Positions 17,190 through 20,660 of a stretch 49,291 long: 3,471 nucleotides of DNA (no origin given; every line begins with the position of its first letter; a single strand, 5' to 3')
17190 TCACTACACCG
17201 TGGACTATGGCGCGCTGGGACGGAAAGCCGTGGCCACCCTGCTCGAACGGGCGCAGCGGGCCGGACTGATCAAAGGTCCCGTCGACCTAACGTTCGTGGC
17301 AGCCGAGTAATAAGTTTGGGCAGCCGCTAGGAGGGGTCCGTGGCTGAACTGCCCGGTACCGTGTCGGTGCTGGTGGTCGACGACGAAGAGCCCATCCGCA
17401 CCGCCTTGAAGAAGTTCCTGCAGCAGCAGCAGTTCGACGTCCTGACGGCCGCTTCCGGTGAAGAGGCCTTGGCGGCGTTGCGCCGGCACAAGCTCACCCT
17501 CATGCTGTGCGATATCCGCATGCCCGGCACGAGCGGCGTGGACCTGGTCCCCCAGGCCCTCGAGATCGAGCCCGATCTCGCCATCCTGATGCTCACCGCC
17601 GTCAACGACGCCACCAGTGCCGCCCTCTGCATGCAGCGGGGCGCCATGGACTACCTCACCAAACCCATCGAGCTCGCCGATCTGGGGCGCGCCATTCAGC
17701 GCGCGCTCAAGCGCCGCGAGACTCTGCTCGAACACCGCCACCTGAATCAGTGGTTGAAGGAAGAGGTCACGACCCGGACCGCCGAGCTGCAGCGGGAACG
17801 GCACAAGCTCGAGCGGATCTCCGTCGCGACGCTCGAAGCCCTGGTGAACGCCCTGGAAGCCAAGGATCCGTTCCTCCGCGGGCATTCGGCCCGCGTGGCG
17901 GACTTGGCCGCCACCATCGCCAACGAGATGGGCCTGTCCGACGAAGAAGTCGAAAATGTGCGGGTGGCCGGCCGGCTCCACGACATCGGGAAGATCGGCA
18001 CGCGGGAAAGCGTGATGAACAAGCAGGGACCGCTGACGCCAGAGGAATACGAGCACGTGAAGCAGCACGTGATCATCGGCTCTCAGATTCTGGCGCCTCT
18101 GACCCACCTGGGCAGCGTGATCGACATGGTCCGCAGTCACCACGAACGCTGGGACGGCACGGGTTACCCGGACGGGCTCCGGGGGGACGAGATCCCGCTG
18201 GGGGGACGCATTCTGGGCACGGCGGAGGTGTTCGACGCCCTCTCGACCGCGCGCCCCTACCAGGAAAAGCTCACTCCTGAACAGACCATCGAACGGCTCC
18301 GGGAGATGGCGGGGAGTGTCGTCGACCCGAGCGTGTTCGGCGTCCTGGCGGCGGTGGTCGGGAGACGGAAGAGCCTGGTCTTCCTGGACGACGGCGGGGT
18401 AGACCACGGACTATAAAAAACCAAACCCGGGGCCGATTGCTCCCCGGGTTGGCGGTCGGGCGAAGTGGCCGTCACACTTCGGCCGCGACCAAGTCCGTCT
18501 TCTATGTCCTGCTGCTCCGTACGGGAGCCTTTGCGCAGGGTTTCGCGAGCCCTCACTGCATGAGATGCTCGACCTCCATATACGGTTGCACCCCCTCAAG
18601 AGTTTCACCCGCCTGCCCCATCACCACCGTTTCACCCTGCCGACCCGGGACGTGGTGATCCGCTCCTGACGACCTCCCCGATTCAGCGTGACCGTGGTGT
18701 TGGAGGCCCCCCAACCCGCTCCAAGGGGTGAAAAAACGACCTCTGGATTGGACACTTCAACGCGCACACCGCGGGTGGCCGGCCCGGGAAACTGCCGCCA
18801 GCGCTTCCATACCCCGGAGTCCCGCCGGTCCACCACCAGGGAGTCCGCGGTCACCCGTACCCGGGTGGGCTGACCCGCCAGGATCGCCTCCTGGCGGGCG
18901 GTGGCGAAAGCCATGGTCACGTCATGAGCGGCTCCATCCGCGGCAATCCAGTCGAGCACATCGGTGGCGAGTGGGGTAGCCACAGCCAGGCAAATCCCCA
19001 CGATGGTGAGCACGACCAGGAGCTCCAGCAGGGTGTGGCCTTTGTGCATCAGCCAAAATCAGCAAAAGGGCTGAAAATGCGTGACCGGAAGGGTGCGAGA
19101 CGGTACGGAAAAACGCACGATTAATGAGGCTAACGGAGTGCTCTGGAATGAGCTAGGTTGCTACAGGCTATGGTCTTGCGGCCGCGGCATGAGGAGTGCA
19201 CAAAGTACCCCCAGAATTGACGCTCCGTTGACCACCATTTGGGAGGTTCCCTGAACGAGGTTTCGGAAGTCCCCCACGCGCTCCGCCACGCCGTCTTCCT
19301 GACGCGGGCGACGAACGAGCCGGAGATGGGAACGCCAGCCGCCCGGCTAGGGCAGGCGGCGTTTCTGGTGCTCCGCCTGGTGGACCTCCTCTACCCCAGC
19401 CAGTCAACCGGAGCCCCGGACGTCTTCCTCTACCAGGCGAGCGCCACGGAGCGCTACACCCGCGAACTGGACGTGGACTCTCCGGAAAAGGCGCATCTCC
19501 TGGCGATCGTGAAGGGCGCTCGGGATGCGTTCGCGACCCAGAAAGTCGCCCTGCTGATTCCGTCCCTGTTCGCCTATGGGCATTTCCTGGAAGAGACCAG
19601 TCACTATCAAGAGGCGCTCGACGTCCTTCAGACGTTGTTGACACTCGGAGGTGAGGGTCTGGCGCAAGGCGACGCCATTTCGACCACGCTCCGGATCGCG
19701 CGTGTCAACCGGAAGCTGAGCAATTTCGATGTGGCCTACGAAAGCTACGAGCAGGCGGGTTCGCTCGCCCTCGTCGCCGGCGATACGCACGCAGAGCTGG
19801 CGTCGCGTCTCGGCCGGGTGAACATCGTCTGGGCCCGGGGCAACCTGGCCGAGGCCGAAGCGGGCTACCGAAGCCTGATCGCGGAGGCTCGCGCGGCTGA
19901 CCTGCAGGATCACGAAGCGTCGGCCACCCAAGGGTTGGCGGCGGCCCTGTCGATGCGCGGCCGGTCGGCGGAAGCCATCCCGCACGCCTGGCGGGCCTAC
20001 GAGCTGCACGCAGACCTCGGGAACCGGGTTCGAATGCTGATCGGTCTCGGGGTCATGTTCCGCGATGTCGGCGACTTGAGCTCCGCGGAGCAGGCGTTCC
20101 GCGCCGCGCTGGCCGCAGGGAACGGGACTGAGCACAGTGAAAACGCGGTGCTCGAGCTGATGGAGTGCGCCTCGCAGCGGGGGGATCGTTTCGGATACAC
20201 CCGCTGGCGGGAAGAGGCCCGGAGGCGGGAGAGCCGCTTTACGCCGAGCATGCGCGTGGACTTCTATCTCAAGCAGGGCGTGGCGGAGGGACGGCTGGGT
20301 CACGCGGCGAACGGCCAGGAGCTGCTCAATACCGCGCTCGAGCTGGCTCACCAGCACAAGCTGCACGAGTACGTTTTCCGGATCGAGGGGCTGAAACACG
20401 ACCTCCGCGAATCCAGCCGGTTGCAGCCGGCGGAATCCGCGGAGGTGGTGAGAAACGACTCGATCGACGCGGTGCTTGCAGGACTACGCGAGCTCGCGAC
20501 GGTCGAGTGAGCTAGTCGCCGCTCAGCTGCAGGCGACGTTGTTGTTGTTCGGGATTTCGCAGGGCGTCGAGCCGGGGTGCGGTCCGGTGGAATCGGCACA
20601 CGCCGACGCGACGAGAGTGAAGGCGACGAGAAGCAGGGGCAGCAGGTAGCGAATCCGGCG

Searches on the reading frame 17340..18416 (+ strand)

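Call 63: search_protein_families(library=pfam, proteins=[window:17340-18416:+], max_evalue=0.00001)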
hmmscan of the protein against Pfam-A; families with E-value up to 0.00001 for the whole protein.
window:17340-18416:+ (358 aa): 3 families
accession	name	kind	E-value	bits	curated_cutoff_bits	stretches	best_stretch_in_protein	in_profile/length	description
PF13487.12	HD_5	-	6.2e-42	143.7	27.2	1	167-332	2-170/170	HD domain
PF00072.30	Response_reg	-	4e-27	95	30.2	1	10-119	1-110/111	Response regulator receiver domain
PF01966.28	HD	-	1.7e-20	73.9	22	1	181-300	3-115/116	HD domain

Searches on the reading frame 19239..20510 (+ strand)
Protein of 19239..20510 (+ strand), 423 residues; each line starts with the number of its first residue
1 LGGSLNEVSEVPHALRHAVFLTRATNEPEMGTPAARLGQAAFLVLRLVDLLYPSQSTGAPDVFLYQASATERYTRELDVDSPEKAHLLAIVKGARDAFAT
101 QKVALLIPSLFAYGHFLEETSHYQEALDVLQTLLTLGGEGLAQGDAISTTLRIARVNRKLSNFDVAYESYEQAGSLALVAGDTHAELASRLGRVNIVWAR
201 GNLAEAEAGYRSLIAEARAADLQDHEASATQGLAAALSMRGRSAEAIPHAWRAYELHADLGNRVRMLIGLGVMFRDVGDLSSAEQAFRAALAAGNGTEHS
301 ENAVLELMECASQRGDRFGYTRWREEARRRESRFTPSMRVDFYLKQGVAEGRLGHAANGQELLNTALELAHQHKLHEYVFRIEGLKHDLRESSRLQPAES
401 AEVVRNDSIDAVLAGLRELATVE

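Call 63: search_protein_families(library=pfam, proteins=[window:19239-20510:+], max_evalue=0.00001)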
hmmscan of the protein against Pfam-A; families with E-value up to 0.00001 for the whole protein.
window:19239-20510:+ (423 aa): 1 family
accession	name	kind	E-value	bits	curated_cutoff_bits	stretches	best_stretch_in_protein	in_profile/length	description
PF13424.12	TPR_12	-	5.3e-08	33.4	30.1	0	228-293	3-74/77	Tetratricopeptide repeat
